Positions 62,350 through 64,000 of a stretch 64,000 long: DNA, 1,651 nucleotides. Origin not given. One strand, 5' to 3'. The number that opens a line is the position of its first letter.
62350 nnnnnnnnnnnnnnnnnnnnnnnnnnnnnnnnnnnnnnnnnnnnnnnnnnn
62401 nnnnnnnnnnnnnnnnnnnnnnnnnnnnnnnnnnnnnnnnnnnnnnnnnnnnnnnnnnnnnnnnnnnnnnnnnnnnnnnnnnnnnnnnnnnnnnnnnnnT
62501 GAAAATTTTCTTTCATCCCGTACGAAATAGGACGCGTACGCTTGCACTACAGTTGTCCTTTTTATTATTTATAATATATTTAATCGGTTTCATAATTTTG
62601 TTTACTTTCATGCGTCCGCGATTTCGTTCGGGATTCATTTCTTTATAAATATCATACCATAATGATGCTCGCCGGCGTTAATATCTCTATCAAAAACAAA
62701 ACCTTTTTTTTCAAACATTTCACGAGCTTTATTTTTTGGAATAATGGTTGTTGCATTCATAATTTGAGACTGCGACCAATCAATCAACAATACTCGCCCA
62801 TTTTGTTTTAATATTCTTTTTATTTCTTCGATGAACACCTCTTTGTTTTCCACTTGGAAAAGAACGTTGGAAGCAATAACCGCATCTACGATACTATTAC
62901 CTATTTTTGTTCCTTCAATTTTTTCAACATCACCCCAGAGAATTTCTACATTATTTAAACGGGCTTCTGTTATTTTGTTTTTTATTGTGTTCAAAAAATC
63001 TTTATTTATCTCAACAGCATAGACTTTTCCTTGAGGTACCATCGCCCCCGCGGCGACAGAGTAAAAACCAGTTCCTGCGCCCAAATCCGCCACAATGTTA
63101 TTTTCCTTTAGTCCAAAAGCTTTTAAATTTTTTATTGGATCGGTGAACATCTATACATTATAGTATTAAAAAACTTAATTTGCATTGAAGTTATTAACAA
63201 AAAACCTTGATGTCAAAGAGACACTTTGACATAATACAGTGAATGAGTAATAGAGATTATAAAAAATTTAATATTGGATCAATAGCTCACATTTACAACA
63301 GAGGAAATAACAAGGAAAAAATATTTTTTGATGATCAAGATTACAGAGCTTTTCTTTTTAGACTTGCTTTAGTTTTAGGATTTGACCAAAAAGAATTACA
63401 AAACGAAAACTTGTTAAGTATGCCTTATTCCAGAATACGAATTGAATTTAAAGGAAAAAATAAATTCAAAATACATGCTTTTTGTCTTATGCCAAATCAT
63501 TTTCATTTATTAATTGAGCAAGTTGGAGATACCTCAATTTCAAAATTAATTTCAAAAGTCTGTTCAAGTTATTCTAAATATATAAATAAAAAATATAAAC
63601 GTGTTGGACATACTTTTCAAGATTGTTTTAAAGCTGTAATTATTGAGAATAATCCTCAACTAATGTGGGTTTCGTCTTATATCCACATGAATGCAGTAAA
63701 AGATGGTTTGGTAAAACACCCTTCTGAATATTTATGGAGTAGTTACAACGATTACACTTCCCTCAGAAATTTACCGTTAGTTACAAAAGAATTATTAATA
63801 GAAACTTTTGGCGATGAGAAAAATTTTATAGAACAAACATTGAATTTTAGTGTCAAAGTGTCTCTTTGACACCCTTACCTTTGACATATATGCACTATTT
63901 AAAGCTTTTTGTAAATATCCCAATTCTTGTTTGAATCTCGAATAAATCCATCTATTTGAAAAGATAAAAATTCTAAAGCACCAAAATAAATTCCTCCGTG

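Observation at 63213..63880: IS200/IS605-type RAYT-like transposase with complementary flanking hairpins in a genome rich in REP-like palindromes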

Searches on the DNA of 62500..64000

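Call 49: search_rna_families(source=window, start=62500, end=64000, threshold=evalue, max_evalue=1)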
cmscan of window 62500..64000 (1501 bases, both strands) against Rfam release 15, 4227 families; matches with E-value up to 1: 0.
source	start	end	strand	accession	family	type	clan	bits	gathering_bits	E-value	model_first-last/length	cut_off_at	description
